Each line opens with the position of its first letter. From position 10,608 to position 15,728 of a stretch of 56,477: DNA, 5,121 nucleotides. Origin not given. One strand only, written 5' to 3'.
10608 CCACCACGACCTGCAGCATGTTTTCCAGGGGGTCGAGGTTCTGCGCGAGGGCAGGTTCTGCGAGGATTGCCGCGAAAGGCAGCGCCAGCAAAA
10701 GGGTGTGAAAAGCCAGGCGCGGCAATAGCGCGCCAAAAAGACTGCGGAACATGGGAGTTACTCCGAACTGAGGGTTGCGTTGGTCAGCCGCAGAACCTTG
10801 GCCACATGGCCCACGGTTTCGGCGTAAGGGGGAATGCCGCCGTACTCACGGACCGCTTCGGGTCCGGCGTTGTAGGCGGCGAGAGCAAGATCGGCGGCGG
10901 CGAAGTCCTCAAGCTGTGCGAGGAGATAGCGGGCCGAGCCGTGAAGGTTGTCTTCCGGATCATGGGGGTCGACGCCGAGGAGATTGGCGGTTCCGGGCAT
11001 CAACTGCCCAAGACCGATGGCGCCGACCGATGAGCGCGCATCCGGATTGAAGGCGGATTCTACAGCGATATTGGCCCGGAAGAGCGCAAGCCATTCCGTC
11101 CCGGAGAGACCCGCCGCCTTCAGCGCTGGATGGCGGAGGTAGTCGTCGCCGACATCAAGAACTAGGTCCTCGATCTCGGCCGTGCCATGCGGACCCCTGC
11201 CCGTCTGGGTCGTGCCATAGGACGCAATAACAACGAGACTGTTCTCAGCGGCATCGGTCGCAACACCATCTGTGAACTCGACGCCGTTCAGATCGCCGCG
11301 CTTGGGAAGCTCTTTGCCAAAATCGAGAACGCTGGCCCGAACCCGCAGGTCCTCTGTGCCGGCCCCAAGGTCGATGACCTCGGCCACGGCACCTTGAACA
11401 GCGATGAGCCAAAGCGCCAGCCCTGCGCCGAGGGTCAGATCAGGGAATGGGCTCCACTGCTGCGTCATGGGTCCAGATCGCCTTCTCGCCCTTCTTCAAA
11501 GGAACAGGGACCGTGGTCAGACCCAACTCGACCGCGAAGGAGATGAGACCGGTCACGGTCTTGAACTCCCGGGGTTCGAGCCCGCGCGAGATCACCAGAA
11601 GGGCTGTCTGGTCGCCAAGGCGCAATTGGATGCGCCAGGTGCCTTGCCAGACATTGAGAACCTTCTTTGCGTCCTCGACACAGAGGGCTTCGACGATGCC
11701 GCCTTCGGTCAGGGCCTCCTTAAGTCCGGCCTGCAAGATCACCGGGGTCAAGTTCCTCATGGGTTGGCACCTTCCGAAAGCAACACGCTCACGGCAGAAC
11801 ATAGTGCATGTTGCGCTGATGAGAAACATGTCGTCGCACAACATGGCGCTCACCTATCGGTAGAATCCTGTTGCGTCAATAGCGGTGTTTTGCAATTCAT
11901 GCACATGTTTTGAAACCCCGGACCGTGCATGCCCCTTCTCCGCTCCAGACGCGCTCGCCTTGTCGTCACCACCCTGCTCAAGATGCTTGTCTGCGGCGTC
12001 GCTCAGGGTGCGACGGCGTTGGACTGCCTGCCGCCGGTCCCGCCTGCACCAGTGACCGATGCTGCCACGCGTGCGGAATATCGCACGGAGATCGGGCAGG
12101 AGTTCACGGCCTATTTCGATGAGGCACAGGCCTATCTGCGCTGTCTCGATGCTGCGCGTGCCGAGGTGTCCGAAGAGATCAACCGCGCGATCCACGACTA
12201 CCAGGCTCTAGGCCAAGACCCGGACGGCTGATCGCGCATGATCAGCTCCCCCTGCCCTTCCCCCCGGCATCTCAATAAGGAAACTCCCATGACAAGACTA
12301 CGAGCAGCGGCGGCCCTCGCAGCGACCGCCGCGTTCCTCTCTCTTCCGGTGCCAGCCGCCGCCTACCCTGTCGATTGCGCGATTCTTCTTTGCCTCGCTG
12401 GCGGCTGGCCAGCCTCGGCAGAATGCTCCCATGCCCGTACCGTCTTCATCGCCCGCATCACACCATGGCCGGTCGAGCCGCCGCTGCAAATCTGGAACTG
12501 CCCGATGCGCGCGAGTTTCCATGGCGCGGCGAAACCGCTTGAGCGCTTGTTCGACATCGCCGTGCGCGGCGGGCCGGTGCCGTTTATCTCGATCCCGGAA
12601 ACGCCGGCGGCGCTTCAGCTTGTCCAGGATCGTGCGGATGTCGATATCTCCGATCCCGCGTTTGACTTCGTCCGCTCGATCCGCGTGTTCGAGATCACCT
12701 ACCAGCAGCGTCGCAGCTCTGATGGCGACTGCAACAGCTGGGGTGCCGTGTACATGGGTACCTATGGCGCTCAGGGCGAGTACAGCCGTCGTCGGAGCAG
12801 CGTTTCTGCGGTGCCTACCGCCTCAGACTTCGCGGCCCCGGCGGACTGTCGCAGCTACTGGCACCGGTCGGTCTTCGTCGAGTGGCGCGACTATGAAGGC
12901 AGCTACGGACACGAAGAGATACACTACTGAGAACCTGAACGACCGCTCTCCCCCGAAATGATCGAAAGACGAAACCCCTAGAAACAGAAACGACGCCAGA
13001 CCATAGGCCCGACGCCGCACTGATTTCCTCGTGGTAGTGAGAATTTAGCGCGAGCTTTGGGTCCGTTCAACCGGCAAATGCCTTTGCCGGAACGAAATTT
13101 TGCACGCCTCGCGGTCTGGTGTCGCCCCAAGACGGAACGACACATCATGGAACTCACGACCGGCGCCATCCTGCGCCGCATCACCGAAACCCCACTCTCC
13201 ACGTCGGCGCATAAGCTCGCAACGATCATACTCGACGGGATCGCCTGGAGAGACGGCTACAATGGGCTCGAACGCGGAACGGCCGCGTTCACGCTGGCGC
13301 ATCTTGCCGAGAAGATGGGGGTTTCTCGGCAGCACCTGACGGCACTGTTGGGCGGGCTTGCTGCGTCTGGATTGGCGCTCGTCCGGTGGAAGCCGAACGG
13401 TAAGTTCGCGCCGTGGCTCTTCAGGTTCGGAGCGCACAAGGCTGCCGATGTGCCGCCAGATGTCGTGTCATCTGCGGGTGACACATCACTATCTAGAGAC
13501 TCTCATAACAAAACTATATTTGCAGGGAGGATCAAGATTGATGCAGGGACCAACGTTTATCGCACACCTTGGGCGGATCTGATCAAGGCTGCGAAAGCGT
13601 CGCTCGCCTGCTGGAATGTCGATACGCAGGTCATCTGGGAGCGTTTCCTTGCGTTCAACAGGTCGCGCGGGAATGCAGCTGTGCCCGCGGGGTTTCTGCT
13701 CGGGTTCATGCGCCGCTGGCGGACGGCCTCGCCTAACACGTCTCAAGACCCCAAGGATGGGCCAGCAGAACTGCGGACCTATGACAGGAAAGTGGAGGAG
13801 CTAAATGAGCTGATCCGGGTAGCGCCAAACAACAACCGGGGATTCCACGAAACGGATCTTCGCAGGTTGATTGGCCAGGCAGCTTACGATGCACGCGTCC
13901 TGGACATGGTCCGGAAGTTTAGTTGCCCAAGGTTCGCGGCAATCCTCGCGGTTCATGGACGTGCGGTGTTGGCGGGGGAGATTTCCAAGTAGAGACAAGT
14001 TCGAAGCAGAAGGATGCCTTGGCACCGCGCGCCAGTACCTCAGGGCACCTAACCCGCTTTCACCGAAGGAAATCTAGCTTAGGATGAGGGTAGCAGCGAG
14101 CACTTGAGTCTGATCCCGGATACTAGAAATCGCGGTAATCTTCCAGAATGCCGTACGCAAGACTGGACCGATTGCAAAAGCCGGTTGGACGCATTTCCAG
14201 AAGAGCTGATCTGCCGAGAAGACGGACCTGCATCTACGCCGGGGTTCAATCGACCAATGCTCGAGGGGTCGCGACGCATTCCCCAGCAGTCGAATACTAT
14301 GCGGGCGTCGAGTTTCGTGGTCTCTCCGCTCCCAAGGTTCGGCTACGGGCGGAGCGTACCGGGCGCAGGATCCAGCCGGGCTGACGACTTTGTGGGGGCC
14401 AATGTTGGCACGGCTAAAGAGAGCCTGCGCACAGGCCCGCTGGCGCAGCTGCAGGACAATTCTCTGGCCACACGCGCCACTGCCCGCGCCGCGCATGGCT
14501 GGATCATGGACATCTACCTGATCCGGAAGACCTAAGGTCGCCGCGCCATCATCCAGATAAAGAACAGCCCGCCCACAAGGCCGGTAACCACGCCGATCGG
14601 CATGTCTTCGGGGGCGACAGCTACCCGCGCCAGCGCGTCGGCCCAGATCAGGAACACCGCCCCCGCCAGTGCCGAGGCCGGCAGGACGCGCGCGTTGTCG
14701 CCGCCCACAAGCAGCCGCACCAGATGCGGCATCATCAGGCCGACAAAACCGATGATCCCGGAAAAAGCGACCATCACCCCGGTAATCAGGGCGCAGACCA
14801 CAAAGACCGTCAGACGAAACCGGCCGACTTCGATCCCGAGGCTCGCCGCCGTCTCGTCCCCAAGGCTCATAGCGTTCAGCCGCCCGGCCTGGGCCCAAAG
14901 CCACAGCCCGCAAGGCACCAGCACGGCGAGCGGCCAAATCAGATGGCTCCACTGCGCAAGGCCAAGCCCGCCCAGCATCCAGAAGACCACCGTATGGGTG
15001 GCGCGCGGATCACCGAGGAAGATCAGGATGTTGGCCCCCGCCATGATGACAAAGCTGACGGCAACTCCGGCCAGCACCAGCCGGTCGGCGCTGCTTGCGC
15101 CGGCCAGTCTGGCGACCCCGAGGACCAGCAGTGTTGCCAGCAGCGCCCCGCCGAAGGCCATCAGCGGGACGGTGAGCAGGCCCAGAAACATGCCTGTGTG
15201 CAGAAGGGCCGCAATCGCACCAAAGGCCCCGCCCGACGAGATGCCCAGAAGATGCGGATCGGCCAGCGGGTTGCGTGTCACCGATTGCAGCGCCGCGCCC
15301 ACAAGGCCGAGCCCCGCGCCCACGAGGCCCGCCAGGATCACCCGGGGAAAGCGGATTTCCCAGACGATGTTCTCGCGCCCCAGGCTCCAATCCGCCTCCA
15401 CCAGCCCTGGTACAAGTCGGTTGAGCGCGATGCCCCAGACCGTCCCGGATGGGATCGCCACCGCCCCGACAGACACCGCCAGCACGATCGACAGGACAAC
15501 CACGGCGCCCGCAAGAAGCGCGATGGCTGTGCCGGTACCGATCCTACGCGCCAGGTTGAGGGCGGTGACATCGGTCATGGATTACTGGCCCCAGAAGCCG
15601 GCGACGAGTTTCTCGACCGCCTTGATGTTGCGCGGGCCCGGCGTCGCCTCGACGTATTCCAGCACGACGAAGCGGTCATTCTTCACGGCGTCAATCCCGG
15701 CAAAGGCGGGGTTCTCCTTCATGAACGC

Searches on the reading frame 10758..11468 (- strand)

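Call 55: search_protein_families(library=pfam, proteins=[window:10758-11468:-], max_evalue=0.0001)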
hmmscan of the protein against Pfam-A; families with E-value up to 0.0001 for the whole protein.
window:10758-11468:- (236 aa): 1 family
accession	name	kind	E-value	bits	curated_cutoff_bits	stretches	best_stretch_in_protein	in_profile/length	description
PF01464.25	SLT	-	4.4e-17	62.2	21.3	1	124-210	11-105/117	Transglycosylase SLT domain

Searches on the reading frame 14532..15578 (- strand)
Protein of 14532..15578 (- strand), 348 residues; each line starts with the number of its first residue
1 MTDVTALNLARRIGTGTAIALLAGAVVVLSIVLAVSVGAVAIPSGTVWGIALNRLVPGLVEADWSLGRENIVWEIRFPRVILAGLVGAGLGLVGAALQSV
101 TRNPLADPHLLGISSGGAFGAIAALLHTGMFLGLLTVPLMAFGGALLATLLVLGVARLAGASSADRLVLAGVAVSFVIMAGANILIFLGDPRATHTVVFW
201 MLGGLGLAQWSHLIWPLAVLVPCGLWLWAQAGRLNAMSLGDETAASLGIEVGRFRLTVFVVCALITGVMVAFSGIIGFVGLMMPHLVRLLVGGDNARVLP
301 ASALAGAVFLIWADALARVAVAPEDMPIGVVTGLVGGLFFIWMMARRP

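Call 23: search_protein_families(library=pfam, proteins=[window:14532-15578:-], max_evalue=0.001)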
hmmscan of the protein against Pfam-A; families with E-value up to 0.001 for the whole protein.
window:14532-15578:- (348 aa): 1 family
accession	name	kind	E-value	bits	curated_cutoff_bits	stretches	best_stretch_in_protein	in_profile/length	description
PF01032.23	FecCD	-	2.2e-88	296.7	26.5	1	27-346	2-311/311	FecCD transport family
